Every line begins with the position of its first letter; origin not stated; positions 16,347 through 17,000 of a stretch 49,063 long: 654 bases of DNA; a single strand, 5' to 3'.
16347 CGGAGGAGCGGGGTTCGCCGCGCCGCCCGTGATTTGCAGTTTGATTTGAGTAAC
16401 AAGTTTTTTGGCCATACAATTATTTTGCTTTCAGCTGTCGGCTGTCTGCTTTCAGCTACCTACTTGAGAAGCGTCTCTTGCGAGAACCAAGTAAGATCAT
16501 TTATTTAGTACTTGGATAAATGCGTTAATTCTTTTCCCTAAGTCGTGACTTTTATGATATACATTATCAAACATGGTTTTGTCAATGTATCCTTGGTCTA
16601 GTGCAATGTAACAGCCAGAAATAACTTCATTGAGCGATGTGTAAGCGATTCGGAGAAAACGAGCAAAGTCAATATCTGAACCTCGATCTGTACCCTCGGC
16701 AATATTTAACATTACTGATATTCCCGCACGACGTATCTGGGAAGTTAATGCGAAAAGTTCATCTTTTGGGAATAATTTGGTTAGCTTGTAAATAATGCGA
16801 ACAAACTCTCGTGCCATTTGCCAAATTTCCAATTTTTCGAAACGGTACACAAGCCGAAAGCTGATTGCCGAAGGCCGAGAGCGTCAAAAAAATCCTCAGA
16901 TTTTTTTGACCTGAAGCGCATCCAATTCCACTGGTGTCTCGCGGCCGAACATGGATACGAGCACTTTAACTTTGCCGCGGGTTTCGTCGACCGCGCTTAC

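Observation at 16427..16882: Four-helix-bundle (23S-IVS / Avd family) gene boxed by inverted 5x7-nt heptamer arrays, inside the nusG-rplK spacer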

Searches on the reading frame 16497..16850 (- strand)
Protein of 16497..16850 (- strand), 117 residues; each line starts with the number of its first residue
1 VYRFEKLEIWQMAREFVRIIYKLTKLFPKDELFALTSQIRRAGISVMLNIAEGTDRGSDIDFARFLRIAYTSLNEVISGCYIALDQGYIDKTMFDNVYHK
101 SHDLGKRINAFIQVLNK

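Call 4: search_protein_families(library=pfam, proteins=[window:16497-16850:-])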
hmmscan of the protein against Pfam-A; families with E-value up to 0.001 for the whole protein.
window:16497-16850:- (117 aa): 1 family
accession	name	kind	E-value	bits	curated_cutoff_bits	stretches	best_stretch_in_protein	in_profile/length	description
PF05635.17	23S_rRNA_IVP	-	5.6e-35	120.2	33.8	1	5-109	1-105/106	23S rRNA-intervening sequence protein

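Call 13: find_encoding_contigs(protein=window:16497-16850:-, flank=5000, max_places=10)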
Protein window:16497-16850:- (117 aa): no gene with exactly this product is on record in the collection.

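Call 14: find_homologous_proteins(query=window:16497-16850:-)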
Query window:16497-16850:- (117 aa): 104 proteins with E <= 0.001 among 104 candidates.
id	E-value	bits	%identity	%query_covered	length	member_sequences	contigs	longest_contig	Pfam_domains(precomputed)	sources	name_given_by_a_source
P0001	2.4e-62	226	100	91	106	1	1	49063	PF05635.18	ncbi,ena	-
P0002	1.1e-57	211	83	98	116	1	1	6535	PF05635.18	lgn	-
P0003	1.6e-49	184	83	89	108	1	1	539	PF22296.3,PF05635.18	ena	-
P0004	1.1e-42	162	67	98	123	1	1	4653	PF22296.3,PF05635.18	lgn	-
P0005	1.9e-42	162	62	99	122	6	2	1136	PF22296.3,PF05635.18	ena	-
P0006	6.0e-42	160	63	99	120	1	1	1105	PF05635.18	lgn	-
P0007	9.7e-42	159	61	97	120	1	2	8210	PF22296.3,PF05635.18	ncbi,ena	ncbi:MAG: four helix bundle protein [Patescibacteria group bacterium]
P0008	1.1e-41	159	66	98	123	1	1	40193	PF22296.3,PF05635.18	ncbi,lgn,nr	ncbi:MAG: four helix bundle protein [Candidatus Magasanikbacteria bacterium]|nr:four helix bundle pr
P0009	1.1e-38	150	63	98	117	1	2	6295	PF05635.18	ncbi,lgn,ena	-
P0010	1.1e-38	150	61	99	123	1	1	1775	PF22296.3,PF05635.18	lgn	-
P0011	1.3e-38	149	59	99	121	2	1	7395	PF22296.3,PF05635.18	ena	-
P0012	4.2e-38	148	57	99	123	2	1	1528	PF22296.3,PF05635.18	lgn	-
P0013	1.2e-37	146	60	97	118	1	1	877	PF05635.18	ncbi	-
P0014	3.6e-36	142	67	90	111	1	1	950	PF22296.3,PF05635.18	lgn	-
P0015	6.4e-36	141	62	96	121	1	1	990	PF22296.3,PF05635.18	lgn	-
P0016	4.6e-35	138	58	97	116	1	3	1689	PF05635.18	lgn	-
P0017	5.2e-32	128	56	97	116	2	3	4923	PF05635.18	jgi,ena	-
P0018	1.9e-31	126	55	99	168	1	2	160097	PF05635.18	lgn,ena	-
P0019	2.6e-31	126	55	99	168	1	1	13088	PF05635.18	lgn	-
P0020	1.5e-26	111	48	99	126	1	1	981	PF22296.3,PF05635.18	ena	-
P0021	3.7e-25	106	50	98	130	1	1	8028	PF05635.18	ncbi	-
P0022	9.9e-23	98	46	99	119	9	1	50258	PF22296.3,PF05635.18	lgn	-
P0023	1.0e-22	98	49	98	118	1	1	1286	PF22296.3,PF05635.18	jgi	jgi:four helix bundle protein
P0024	4.4e-22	96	52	82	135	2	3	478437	PF05635.18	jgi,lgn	jgi:four helix bundle protein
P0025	8.7e-22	95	46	96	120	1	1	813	PF22296.3,PF05635.18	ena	-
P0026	1.0e-21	95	45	98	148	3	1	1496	PF05635.18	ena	-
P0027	2.3e-21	94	52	98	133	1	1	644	PF05635.18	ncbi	-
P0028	4.0e-21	93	46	97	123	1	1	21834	PF05635.18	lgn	-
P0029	6.7e-21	92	43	98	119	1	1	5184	PF22296.3,PF05635.18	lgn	-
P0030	7.7e-21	92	49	97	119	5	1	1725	PF05635.18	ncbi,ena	-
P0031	7.8e-21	92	42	100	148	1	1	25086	PF05635.18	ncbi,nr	ncbi:MAG: four helix bundle protein [Pirellulaceae bacterium]|nr:MAG: four helix bundle protein [Pir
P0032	7.9e-21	92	47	97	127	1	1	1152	PF05635.18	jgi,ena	-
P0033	1.3e-20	91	48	98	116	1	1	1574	PF05635.18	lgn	-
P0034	1.4e-20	91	50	97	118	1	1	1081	PF05635.18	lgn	-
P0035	2.7e-20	90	47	94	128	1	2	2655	PF05635.18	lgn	-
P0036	2.8e-20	90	46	92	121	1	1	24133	PF22296.3,PF05635.18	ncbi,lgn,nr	ncbi:four helix bundle protein [Candidatus Peregrinibacteria bacterium]|nr:four helix bundle protein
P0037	3.3e-20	90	41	98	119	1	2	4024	PF22296.3,PF05635.18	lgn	-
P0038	3.3e-20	90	40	98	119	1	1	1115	PF22296.3,PF05635.18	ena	-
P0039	3.5e-20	90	44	97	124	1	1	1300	PF05635.18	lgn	-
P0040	5.8e-20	89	44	98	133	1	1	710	PF22296.3,PF05635.18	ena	-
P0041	7.1e-20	89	48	97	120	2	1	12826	PF05635.18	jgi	-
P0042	1.2e-19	88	38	98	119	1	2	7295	PF22296.3,PF05635.18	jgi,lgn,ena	jgi:four helix bundle protein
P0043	1.6e-19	88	48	97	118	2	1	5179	PF05635.18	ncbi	-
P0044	1.7e-19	88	48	97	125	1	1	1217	PF05635.18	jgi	jgi:four helix bundle protein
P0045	2.0e-19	88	44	100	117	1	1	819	PF22296.3,PF05635.18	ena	-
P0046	2.3e-19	87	49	97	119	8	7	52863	PF05635.18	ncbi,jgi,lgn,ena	-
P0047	4.7e-19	86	47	96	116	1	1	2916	PF05635.18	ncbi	-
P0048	5.3e-19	86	39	97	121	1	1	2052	PF22296.3,PF05635.18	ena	-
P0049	8.0e-19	86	44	83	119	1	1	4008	PF22296.3,PF05635.18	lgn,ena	-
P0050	1.3e-18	85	41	99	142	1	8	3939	PF05635.18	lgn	-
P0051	1.3e-18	85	41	98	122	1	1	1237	PF22296.3,PF05635.18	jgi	-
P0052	2.2e-18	84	37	98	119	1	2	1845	PF22296.3,PF05635.18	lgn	-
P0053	2.5e-18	84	38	98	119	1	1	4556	PF22296.3,PF05635.18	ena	-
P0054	2.9e-18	84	40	96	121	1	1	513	PF05635.18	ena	-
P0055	3.0e-18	84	38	98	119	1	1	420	PF22296.3,PF05635.18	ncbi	-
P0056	4.6e-18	83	40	99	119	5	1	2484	PF05635.18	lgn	-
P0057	5.8e-18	83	42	83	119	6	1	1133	PF22296.3,PF05635.18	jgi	jgi:four helix bundle protein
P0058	6.5e-18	83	47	97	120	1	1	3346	PF05635.18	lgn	-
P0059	8.8e-18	82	38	100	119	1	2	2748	PF22296.3,PF05635.18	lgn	-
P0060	9.6e-18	82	43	100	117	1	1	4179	PF22296.3,PF05635.18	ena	-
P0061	1.1e-17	82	43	93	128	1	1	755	PF22296.3,PF05635.18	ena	-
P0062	1.3e-17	82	36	98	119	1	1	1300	PF22296.3,PF05635.18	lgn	-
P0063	1.6e-17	82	50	83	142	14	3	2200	PF05635.18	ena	-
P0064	1.8e-17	81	50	83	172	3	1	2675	PF05635.18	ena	-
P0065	1.9e-17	81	54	73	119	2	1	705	PF05635.18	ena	-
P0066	1.9e-17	81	47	97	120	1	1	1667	PF05635.18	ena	-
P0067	1.9e-17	81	41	100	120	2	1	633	PF22296.3,PF05635.18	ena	-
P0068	2.1e-17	81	47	77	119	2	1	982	PF22296.3,PF05635.18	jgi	jgi:four helix bundle protein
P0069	2.5e-17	81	45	80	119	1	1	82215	PF22296.3,PF05635.18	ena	-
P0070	3.0e-17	81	37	98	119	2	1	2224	PF22296.3,PF05635.18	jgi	jgi:four helix bundle protein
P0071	3.3e-17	80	47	94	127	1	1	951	PF22296.3,PF05635.18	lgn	-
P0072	3.7e-17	80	41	99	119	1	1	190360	PF05635.18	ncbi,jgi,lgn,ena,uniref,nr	ncbi:four helix bundle protein [Dyadobacter luteus]|jgi:four helix bundle protein|uniref:Four helix 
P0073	5.1e-17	80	37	98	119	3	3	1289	PF05635.18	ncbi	-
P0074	6.7e-17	79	41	83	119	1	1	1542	PF22296.3,PF05635.18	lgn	-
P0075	9.6e-17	79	38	98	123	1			PF05635.18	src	-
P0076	9.6e-17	79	41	99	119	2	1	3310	PF05635.18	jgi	jgi:four helix bundle protein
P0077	1.0e-16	79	44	80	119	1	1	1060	PF22296.3,PF05635.18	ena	-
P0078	1.0e-16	79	42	100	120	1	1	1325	PF05635.18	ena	-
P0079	1.3e-16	79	39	98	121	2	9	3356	PF05635.18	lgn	-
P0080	1.5e-16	78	37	98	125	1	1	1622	PF05635.18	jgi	jgi:four helix bundle protein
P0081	2.5e-16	78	56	62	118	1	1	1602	PF22296.3,PF05635.18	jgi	jgi:four helix bundle protein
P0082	3.0e-16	77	49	80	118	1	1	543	PF05635.18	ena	-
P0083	3.2e-16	77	46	96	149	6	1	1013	PF05635.18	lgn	-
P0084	3.4e-16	77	42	97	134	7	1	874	PF05635.18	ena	-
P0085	3.4e-16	77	46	84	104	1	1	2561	PF05635.18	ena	-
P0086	3.8e-16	77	42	98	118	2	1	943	PF05635.18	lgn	-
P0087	3.9e-16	77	42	81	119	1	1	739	PF05635.18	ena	-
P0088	9.3e-16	76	47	91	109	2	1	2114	PF05635.18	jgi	jgi:four helix bundle protein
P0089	1.1e-15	76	41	83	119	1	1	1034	PF05635.18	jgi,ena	-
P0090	1.5e-15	75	38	99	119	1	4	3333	PF05635.18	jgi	jgi:four helix bundle protein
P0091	4.4e-15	74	46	83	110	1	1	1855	PF05635.18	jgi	jgi:four helix bundle protein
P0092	4.7e-15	74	35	91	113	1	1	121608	PF22296.3,PF05635.18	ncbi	-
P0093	6.0e-15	73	36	98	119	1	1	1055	PF22296.3,PF05635.18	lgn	-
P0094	9.7e-15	73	43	78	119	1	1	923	PF22296.3,PF05635.18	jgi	jgi:four helix bundle protein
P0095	1.1e-14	72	36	96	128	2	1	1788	PF05635.18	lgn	-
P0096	2.3e-14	71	43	96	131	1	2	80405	PF05635.18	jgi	-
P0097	3.3e-14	71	46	80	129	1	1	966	PF22296.3,PF05635.18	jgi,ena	-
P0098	1.9e-13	68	37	98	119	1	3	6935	PF22296.3,PF05635.18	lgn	-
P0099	3.3e-13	68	46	82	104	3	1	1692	PF05635.18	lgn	-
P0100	4.4e-13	67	39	100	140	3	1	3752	PF05635.18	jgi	jgi:four helix bundle protein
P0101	1.0e-12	66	37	90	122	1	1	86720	PF05635.18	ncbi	ncbi:MAG: four helix bundle protein [Pirellulales bacterium]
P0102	2.8e-12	65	38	100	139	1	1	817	PF05635.18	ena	-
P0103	9.1e-12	63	43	78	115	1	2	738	PF22296.3,PF05635.18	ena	-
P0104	3.4e-10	58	41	80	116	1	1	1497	PF05635.18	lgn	-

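Call 15: find_encoding_contigs(protein=P0002, flank=3000, max_places=4)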
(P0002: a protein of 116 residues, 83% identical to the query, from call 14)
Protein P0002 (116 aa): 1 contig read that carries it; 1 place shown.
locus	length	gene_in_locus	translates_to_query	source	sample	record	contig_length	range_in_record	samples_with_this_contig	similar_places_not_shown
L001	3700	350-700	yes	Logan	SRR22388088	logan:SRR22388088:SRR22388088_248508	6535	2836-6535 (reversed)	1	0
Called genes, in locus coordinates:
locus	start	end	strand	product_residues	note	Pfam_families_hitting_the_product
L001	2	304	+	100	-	?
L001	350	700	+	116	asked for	PF05635:23S_rRNA_IVP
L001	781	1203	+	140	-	PF03946:Ribosomal_L11_N, PF00298:Ribosomal_L11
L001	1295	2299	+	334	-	PF00389:2-Hacid_dh, PF02826:2-Hacid_dh_C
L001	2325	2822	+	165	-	PF04542:Sigma70_r2, PF08281:Sigma70_r4_2, PF04545:Sigma70_r4 (weak)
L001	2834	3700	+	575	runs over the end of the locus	PF18915:DUF5667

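Call 16: find_encoding_contigs(protein=P0008, flank=3000, max_places=4)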
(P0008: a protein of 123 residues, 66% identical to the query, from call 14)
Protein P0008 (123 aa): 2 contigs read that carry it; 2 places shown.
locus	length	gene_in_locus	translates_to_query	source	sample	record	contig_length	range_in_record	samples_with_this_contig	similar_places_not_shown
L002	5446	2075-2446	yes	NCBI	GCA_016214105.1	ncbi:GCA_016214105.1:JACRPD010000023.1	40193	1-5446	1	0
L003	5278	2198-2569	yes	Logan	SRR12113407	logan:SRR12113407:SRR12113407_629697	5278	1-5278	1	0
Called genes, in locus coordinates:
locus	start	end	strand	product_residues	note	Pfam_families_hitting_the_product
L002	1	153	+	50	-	PF00986:DNA_gyraseB_C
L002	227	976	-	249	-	-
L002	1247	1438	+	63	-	PF00584:SecE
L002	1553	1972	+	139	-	PF02357:NusG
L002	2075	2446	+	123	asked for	PF05635:23S_rRNA_IVP, PF22296:bAvd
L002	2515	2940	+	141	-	PF03946:Ribosomal_L11_N, PF00298:Ribosomal_L11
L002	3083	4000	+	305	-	PF00056:Ldh_1_N, PF02866:Ldh_1_C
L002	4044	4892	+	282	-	PF03891:DUF333, PF00050:Kazal_1 (weak), PF07648:Kazal_2 (weak), PF22311:DUF6970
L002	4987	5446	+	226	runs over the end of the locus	PF00687:Ribosomal_L1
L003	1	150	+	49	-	?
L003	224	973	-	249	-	-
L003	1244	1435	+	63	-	PF00584:SecE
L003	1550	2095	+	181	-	PF02357:NusG, PF00467:KOW (weak)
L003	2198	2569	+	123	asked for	PF05635:23S_rRNA_IVP, PF22296:bAvd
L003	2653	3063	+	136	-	PF03946:Ribosomal_L11_N, PF00298:Ribosomal_L11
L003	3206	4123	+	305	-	PF00056:Ldh_1_N, PF02866:Ldh_1_C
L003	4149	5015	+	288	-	PF03891:DUF333, PF00050:Kazal_1 (weak), PF07648:Kazal_2 (weak), PF22311:DUF6970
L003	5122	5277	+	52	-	?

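Call 17: find_encoding_contigs(protein=P0004, flank=3000, max_places=4)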
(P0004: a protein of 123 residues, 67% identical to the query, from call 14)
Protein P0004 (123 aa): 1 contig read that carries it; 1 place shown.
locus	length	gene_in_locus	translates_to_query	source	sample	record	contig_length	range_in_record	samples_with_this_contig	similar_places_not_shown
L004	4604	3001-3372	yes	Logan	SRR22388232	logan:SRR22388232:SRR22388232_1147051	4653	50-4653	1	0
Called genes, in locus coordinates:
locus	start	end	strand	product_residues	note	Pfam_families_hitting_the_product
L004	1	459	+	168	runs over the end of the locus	?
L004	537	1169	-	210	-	-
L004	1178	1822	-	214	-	-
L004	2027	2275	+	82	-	-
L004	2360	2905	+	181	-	PF02357:NusG, PF00467:KOW (weak)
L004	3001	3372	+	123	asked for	PF05635:23S_rRNA_IVP, PF22296:bAvd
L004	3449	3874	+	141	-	PF03946:Ribosomal_L11_N, PF00298:Ribosomal_L11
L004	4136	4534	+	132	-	-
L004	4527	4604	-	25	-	?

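Call 23: find_encoding_contigs(protein=P0007, flank=3000, max_places=3)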
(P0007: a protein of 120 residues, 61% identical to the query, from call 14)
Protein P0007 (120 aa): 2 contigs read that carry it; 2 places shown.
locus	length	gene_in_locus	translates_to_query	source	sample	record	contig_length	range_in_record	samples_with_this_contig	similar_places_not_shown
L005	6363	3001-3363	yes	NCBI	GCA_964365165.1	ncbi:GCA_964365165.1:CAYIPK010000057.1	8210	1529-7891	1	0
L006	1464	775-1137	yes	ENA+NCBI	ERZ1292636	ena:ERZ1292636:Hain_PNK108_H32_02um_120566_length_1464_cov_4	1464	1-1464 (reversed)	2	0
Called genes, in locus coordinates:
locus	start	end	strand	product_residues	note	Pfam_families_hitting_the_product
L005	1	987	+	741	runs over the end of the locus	PF02518:HATPase_c, PF00204:DNA_gyraseB, PF01751:Toprim, PF00986:DNA_gyraseB_C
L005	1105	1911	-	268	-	-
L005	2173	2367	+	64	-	PF00584:SecE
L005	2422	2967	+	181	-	PF02357:NusG, PF00467:KOW (weak)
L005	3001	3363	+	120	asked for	PF05635:23S_rRNA_IVP, PF22296:bAvd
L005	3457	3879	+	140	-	PF03946:Ribosomal_L11_N, PF00298:Ribosomal_L11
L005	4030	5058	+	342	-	PF00389:2-Hacid_dh, PF02826:2-Hacid_dh_C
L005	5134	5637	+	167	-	-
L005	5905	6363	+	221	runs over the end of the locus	PF00687:Ribosomal_L1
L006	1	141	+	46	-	PF00584:SecE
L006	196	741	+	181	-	PF02357:NusG, PF00467:KOW (weak)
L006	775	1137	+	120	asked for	PF05635:23S_rRNA_IVP, PF22296:bAvd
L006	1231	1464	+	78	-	PF03946:Ribosomal_L11_N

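Call 24: find_encoding_contigs(protein=P0009, flank=3000, max_places=3)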
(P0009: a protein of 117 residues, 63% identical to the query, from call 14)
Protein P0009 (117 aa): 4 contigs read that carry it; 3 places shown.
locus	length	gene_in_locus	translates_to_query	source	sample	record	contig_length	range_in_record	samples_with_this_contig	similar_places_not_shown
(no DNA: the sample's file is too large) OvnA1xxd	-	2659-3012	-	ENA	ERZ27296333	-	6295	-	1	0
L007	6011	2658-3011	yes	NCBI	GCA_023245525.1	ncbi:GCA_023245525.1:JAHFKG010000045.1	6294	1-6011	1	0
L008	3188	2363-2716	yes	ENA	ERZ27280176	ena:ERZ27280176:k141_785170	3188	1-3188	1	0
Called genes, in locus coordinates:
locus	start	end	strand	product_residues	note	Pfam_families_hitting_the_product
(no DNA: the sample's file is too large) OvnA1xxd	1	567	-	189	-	?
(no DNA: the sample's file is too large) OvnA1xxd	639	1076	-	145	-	PF03946:Ribosomal_L11_N, PF00298:Ribosomal_L11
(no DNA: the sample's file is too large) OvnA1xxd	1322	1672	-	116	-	-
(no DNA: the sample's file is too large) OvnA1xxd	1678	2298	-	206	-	PF02357:NusG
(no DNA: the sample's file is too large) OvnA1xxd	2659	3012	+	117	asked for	PF05635:23S_rRNA_IVP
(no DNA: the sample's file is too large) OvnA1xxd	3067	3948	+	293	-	PF00483:NTP_transferase, PF12804:NTP_transf_3 (weak)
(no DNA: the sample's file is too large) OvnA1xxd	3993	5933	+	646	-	PF01039:Carboxyl_trans, PF03255:ACCA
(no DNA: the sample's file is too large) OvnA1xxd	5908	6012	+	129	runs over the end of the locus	?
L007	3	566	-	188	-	?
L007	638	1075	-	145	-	PF03946:Ribosomal_L11_N, PF00298:Ribosomal_L11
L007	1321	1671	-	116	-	-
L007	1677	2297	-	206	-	PF02357:NusG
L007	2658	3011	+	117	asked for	PF05635:23S_rRNA_IVP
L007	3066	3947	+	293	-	PF00483:NTP_transferase, PF12804:NTP_transf_3 (weak)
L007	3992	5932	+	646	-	PF01039:Carboxyl_trans, PF03255:ACCA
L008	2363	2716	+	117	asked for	PF05635:23S_rRNA_IVP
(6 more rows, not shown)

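Call 25: find_encoding_contigs(protein=P0011, flank=3000, max_places=3)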
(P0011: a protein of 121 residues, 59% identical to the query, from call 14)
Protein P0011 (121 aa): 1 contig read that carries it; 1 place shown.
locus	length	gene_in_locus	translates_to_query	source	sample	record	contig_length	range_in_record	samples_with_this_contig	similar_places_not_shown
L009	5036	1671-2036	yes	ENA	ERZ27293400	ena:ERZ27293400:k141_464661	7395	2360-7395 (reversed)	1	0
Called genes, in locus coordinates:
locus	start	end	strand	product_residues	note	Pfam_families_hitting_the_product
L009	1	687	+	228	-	?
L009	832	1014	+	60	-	PF00584:SecE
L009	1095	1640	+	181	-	PF02357:NusG, PF00467:KOW (faint)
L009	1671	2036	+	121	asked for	PF05635:23S_rRNA_IVP, PF22296:bAvd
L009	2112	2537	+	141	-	PF03946:Ribosomal_L11_N, PF00298:Ribosomal_L11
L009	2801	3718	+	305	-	PF00056:Ldh_1_N, PF02866:Ldh_1_C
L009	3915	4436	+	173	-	PF00710:Asparaginase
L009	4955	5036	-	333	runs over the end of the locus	PF04055:Radical_SAM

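Call 31: find_related_loci(query=A2, collection=genome_contigs, flank=2500)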
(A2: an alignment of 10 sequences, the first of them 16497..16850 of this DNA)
Query A2 (117 aa) in genome_contigs; peptide patterns used: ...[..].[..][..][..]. (x = any residue, [..] = any of these).
600 stretches matched a pattern (row limit reached: there are more); 595 encode a relative of the query (tblastn E <= 1e-3); the best 80 are kept; 80 distinct loci.
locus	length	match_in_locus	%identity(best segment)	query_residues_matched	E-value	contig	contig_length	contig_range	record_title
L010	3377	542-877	49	4-115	5e-31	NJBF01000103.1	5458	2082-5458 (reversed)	MAG: Candidatus Heimdallarchaeota archaeon B3_Heim 18557, whole genome shotgun sequence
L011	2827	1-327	48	4-112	5e-30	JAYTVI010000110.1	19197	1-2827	MAG: Flavobacterium sp. isolate GFS_5685 GFS_5685_109, whole genome shotgun sequence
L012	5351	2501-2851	48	1-117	2e-30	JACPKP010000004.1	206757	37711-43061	MAG: Candidatus Daviesbacteria bacterium isolate NC_groundwater_498_Ag_S-0.1um_40_17 S35_SO-1_scaffold_131973, whole gen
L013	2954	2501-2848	44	1-116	2e-29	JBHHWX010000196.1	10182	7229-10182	MAG: bacterium isolate D_3_bin.27 NODE_3104_length_10182_cov_7.238076, whole genome shotgun sequence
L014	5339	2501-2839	44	3-115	3e-29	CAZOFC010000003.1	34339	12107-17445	MAG TPA_asm: uncultured Azospirillum sp. isolate SRP287051_co1_187 genome assembly, contig: NODE_2035_length_34339_cov_7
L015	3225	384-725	50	1-109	3e-29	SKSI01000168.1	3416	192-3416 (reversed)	MAG: Bacteroidales bacterium isolate CSSed162cmA_518 CSSed16-2cmA-162279, whole genome shotgun sequence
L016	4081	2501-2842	43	4-117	3e-28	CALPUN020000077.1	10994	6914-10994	MAG: Bifidobacterium breve isolate HRS-ES11-bin-31 genome assembly, contig: HRS-ES4-C2501, whole genome shotgun sequence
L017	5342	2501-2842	44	4-117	1e-27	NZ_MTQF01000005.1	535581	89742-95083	[Flexibacter] sp. ATCC 35103 contig4, whole genome shotgun sequence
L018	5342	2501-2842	46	4-117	7e-28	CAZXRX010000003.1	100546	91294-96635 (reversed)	MAG TPA_asm: uncultured Flavobacterium sp. isolate binchicken_co328_34 genome assembly, contig: NODE_122_length_100546_c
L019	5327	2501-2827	46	4-112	3e-27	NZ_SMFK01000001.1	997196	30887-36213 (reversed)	Flavobacterium cellulosilyticum strain AR-3-4 contig1, whole genome shotgun sequence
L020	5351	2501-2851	47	1-117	3e-27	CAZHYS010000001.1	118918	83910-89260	MAG TPA_asm: uncultured Gammaproteobacteria bacterium isolate SRP263991_co7_334 genome assembly, contig: NODE_81_length_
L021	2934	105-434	45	3-112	4e-27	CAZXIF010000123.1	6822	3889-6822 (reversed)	MAG TPA_asm: uncultured Gammaproteobacteria bacterium isolate binchicken_co203_499 genome assembly, contig: k141_2900674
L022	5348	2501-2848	44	1-116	7e-27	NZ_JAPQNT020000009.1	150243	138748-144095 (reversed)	Flavobacterium sp. SUN046 contig9, whole genome shotgun sequence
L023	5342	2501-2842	46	4-117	6e-27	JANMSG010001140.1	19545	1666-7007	MAG: Acidobacteriota bacterium isolate SOY_29_metabat_494 SOY_29_k141_2633365, whole genome shotgun sequence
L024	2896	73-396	47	10-117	5e-27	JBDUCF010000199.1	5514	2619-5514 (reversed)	MAG: Pyrinomonadaceae bacterium isolate cluster4_bin.40 NODE_56801_length_5514_cov_5.977835, whole genome shotgun sequen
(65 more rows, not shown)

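Call 51: search_protein_families(library=ncbifam, proteins=[window:16497-16850:-])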
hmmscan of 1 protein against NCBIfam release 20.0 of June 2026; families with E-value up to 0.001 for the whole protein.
window:16497-16850:- (117 aa): 3 families
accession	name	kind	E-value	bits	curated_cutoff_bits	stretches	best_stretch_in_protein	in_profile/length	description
TIGR02436.1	TIGR02436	subfamily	3.2e-33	114.2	24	1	9-115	1-108/109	four helix bundle protein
NF008911.0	PRK12275.1-2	subfamily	1.1e-27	96.8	137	1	3-116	3-116/118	hypothetical protein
NF008912.0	PRK12275.1-6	subfamily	1e-23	83.6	124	1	3-115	2-111/117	hypothetical protein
